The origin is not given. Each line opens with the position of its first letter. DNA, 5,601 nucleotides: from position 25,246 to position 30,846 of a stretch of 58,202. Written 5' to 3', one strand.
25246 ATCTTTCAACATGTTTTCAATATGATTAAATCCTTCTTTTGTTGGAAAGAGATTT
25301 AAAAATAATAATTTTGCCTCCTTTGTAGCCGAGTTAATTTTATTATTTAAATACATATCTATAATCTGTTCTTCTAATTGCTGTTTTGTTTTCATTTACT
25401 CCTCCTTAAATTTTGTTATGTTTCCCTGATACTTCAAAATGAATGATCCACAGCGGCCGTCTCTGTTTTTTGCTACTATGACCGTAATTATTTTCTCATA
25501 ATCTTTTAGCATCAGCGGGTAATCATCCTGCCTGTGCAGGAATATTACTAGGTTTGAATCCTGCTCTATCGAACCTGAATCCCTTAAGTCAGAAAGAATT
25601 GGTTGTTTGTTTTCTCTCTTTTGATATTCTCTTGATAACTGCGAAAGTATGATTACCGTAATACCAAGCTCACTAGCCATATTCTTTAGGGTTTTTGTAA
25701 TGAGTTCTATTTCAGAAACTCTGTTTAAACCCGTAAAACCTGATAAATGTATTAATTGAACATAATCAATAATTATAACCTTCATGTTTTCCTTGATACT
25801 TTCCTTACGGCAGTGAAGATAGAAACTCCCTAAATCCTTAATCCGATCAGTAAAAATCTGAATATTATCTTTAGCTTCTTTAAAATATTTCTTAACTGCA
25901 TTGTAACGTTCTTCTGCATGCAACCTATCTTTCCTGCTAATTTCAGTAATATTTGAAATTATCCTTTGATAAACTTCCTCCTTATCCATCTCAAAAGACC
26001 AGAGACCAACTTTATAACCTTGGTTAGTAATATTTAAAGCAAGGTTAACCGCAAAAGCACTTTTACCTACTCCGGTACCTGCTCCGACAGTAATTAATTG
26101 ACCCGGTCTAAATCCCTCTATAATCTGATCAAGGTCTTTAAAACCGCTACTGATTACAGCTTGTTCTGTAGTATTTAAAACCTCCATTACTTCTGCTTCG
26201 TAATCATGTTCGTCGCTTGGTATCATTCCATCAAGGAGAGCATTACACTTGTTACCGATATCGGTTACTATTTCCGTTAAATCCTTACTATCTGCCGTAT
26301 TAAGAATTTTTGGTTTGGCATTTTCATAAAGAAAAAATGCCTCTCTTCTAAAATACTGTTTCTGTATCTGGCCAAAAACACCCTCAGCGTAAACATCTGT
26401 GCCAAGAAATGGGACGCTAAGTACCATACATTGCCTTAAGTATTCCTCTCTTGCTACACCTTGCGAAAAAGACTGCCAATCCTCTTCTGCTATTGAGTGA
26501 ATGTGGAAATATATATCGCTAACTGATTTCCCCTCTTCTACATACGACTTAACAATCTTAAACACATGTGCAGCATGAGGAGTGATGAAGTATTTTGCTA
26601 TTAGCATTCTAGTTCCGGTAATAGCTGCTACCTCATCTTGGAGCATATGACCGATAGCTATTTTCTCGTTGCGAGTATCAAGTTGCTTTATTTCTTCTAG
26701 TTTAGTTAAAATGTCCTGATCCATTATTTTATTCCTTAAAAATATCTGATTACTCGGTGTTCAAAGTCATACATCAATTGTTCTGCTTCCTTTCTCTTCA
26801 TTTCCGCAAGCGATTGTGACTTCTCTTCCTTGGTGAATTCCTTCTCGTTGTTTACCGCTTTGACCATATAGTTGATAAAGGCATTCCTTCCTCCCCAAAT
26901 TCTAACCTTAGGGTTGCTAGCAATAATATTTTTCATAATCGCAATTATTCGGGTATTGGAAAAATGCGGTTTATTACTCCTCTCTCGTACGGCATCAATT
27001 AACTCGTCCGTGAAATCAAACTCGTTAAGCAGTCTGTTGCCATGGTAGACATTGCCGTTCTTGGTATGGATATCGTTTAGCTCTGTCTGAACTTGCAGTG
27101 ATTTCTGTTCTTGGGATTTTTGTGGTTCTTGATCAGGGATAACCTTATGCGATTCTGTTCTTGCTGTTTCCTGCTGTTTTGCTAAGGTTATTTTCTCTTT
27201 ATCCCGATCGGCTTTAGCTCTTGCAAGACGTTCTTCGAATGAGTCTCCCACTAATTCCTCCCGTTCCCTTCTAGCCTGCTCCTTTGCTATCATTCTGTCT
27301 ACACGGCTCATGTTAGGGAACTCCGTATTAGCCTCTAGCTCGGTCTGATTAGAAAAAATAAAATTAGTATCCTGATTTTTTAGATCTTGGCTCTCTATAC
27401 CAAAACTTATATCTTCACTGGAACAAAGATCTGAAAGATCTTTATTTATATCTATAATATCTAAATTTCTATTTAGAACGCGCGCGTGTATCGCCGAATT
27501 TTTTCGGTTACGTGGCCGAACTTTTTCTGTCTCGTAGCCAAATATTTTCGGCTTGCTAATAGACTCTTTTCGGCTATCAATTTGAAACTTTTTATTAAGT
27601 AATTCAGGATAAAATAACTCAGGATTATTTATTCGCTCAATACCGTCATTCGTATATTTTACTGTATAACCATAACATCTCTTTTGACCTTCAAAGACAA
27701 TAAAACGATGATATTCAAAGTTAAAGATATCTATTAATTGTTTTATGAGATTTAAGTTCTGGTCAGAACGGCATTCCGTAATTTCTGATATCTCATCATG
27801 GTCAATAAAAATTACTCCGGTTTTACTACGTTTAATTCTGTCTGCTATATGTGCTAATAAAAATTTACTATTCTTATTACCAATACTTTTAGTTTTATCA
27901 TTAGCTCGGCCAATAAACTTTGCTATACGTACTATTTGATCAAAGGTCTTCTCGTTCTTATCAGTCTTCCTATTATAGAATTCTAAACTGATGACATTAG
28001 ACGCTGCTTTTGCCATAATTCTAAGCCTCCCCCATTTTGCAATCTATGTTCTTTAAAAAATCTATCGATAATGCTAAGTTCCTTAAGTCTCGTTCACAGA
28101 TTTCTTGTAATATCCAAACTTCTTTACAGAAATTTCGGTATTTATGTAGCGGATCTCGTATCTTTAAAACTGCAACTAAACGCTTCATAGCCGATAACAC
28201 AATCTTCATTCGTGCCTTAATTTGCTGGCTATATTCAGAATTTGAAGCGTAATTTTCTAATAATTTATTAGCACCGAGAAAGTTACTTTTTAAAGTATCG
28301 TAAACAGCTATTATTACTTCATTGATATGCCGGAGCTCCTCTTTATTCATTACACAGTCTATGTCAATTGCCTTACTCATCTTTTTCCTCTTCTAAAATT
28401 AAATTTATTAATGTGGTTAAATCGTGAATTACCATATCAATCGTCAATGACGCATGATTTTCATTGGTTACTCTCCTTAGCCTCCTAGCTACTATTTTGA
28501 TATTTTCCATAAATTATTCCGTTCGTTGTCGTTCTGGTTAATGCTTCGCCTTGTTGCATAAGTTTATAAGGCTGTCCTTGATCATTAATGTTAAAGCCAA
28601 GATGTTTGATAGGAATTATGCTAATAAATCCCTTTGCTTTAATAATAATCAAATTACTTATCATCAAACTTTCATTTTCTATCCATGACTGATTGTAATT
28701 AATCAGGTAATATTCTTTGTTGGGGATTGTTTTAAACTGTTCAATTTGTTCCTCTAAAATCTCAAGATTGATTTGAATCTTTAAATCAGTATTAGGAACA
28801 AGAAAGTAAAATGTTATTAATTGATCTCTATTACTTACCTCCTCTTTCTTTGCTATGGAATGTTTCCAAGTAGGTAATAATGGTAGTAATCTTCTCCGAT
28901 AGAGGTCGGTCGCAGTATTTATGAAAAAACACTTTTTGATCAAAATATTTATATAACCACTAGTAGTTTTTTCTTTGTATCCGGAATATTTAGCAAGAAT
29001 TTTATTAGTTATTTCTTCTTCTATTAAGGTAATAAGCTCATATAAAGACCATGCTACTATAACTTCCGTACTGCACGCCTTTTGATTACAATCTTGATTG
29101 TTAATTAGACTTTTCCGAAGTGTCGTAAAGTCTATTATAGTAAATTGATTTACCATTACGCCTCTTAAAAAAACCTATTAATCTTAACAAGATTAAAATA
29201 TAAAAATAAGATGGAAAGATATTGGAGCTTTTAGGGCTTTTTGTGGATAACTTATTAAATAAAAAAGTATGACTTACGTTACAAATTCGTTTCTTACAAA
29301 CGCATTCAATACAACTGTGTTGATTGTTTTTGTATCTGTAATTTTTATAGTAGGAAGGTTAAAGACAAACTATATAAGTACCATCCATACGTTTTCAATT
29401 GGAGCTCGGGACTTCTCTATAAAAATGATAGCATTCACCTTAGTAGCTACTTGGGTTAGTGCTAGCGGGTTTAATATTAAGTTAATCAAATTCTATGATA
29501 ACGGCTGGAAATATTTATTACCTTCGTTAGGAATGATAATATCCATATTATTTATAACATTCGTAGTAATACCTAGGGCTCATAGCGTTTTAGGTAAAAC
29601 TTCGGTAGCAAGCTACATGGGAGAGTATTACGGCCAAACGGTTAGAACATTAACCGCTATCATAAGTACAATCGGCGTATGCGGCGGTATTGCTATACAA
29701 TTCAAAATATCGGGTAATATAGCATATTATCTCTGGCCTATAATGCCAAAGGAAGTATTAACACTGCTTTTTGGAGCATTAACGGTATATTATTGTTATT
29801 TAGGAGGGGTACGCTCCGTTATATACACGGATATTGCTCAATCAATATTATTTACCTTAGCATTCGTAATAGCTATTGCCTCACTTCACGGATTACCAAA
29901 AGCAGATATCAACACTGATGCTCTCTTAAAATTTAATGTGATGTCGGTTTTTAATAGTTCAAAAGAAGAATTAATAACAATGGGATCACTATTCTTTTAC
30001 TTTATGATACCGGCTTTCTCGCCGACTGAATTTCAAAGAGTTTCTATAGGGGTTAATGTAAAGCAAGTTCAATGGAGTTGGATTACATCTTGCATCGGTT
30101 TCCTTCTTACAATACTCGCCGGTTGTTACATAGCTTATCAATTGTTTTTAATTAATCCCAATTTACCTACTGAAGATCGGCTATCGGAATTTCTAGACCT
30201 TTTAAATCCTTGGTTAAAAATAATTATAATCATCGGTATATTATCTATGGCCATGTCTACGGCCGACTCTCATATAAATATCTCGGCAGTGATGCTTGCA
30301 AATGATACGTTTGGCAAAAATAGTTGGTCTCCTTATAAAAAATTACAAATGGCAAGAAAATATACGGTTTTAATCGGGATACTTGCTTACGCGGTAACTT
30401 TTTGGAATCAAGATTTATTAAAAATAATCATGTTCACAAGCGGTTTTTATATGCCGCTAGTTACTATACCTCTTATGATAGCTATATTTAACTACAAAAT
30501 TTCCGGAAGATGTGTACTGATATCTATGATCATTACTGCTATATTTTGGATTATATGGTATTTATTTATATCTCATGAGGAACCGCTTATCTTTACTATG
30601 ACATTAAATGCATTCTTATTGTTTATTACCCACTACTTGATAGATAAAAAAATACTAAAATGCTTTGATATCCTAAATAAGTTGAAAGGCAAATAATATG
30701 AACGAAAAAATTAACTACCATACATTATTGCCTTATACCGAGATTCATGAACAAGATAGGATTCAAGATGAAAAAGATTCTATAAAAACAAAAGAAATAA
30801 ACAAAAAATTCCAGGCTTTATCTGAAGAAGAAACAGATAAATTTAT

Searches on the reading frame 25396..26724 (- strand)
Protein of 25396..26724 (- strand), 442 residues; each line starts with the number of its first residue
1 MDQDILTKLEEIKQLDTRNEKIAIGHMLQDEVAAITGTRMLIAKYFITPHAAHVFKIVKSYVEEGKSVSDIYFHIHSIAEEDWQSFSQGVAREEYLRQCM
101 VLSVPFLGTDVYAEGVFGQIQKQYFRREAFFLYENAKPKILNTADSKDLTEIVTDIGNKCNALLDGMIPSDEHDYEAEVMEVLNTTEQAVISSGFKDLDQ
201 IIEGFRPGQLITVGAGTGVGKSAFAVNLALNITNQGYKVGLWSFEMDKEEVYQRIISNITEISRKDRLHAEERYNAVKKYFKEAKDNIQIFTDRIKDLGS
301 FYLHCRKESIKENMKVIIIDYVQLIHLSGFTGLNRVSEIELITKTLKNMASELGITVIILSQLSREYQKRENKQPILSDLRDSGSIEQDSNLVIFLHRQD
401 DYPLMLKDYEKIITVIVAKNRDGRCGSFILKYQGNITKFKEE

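Call 16: search_protein_families(library=phrogs, proteins=[window:25396-26724:-], max_evalue=0.01)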
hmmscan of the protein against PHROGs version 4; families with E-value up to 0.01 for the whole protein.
window:25396-26724:- (442 aa): 7 families
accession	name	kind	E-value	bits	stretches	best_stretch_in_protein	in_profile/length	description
phrog_19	-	DNA, RNA and nucleotide metabolism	1.9e-70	239.5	1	10-441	154-580/621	DnaB-like replicative helicase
phrog_243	-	DNA, RNA and nucleotide metabolism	2.4e-45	155.6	1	192-441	21-267/273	DnaB-like replicative helicase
phrog_239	-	DNA, RNA and nucleotide metabolism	3.3e-41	143.1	1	172-441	323-598/801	DNA primase/helicase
phrog_11530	-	unknown function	4.6e-28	99.3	1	311-439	30-156/184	-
phrog_5482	-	unknown function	2e-10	41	1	179-401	18-251/341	-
phrog_19347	-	unknown function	1.9e-06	29.2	1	380-437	1-74/79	-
phrog_3213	-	DNA, RNA and nucleotide metabolism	0.0041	16.9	0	315-368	348-401/509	DnaB-like replicative helicase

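Call 72: find_encoding_contigs(protein=window:25396-26724:-, flank=10000, max_places=1)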
Protein window:25396-26724:- (442 aa): no gene with exactly this product is on record in the collection.

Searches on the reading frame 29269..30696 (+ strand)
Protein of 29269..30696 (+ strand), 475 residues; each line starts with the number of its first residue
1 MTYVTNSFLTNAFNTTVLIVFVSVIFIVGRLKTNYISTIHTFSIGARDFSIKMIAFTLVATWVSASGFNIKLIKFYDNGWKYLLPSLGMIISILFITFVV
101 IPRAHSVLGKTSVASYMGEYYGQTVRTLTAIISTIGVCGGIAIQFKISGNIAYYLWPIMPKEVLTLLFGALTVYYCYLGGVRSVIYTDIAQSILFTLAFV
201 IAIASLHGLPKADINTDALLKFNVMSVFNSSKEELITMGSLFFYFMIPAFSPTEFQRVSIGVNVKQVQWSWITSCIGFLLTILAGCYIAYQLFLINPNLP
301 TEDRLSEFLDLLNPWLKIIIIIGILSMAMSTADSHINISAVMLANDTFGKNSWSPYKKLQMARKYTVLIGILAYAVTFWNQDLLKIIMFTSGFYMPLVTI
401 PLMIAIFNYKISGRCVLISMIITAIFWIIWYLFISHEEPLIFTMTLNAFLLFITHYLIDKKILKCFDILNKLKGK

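Call 16: search_protein_families(library=phrogs, proteins=[window:29269-30696:+], max_evalue=0.01)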
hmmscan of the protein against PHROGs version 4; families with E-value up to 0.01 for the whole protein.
window:29269-30696:+ (475 aa): 1 family
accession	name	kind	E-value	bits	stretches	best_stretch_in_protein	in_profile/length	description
phrog_20720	-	unknown function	1.2e-06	28.7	1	15-454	4-443/460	-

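Call 21: search_protein_families(library=pfam, proteins=[window:29269-30696:+], max_evalue=0.05)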
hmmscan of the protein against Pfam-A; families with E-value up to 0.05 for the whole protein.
window:29269-30696:+ (475 aa): 1 family
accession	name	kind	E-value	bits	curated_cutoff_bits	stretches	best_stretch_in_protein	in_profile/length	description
PF00474.23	SSF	-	2e-06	27.4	22.8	1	44-422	3-405/406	Sodium:solute symporter family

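Call 70: find_encoding_contigs(protein=window:29269-30696:+, flank=10000, max_places=1)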
Protein window:29269-30696:+ (475 aa): no gene with exactly this product is on record in the collection.
